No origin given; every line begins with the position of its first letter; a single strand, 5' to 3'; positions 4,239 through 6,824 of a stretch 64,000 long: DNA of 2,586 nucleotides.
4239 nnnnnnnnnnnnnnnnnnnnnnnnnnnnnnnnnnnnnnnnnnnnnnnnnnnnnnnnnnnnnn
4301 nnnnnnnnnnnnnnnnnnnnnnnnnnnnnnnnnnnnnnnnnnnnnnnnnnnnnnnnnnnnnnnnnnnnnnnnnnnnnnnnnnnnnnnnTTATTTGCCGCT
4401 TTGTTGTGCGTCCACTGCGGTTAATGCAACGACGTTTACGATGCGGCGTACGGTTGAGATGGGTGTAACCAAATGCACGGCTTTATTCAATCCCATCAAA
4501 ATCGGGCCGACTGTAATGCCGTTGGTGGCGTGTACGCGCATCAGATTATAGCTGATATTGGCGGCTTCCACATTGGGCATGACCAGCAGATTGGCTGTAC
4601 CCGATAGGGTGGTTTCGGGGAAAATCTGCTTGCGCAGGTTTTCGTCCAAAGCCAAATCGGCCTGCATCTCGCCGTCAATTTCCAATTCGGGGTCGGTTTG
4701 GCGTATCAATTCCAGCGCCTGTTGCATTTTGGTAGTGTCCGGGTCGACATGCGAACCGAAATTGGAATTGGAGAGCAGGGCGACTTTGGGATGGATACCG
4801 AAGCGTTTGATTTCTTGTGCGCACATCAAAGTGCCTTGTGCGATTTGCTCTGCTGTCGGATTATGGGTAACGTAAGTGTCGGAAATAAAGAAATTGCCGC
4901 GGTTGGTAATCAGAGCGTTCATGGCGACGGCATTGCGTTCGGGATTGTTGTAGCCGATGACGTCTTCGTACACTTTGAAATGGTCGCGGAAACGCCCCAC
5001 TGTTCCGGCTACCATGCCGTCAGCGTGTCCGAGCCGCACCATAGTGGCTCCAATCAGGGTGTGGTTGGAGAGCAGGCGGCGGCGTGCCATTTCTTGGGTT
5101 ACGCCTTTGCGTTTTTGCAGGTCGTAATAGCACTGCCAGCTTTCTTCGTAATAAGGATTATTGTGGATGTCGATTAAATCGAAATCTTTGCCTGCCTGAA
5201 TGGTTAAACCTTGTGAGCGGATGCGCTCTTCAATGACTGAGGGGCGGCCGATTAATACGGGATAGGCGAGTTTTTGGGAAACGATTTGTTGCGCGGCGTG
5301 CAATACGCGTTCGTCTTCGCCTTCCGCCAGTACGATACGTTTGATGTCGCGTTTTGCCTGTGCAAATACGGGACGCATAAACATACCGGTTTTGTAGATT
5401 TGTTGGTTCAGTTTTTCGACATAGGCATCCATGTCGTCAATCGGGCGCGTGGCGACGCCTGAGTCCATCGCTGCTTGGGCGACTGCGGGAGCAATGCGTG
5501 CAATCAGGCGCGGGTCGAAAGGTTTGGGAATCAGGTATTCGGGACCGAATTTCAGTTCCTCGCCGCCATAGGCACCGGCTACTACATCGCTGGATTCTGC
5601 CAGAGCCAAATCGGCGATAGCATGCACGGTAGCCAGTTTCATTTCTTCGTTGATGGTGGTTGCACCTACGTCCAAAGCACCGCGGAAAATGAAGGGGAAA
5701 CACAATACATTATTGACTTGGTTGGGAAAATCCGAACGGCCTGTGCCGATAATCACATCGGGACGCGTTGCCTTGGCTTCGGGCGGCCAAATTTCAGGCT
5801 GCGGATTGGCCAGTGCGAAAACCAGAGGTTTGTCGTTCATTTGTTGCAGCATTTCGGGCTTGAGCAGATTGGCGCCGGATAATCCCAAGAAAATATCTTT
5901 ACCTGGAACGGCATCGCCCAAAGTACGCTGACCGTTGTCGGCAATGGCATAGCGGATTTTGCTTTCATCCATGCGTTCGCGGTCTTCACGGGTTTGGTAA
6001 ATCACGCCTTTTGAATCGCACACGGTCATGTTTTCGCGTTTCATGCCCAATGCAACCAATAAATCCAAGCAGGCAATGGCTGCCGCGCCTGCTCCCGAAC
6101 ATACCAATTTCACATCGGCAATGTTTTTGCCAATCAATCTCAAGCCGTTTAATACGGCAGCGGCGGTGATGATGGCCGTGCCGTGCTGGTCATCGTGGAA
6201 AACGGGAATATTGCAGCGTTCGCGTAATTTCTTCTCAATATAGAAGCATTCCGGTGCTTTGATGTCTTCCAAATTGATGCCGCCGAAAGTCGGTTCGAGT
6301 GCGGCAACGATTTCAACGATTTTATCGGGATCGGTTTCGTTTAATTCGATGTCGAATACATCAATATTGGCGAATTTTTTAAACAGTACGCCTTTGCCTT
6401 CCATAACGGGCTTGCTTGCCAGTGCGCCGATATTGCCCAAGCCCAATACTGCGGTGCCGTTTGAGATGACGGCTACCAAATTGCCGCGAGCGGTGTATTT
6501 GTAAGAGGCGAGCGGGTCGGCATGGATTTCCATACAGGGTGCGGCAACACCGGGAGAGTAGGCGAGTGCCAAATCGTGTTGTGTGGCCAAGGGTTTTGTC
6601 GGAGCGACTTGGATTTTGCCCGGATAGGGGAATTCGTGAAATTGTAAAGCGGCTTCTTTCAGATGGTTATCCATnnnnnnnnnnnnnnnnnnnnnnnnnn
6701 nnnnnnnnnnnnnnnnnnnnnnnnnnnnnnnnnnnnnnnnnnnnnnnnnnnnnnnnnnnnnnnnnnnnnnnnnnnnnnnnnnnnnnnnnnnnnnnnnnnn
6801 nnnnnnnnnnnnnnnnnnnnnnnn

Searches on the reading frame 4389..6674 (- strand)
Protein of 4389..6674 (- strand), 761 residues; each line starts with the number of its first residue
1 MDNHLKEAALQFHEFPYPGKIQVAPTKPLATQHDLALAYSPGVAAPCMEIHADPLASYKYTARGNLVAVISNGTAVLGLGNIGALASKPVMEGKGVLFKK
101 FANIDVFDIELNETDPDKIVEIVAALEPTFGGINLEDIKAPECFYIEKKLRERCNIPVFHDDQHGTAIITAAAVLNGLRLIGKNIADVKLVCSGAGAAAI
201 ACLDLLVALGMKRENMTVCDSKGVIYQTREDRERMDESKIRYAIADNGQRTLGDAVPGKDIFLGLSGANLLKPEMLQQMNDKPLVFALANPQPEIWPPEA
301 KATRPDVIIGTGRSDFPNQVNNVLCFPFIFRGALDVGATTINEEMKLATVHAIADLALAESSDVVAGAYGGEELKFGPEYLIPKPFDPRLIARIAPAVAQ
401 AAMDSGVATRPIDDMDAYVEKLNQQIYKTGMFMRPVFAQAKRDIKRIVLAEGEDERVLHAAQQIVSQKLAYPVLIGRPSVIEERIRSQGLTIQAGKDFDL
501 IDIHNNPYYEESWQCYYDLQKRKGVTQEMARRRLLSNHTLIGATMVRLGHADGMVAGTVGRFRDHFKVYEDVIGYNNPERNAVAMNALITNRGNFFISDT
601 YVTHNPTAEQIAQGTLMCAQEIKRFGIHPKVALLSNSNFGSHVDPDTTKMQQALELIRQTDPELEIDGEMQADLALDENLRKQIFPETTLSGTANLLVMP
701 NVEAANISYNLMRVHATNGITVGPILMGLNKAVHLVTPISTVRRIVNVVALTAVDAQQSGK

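Call 33: search_protein_families(library=pfam, proteins=[window:4389-6674:-], max_evalue=0.00001)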
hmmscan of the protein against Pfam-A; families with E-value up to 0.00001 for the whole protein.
window:4389-6674:- (761 aa): 3 families
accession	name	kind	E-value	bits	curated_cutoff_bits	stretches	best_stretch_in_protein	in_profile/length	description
PF01515.24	PTA_PTB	-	3.3e-92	309.7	24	1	431-753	1-319/319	Phosphate acetyl/butaryl transferase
PF00390.24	malic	-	3.9e-30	105.4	23.1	1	19-151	2-182/182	Malic enzyme, N-terminal domain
PF03949.21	Malic_M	-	2.1e-17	63.8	23.5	1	165-360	3-228/258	Malic enzyme, NAD binding domain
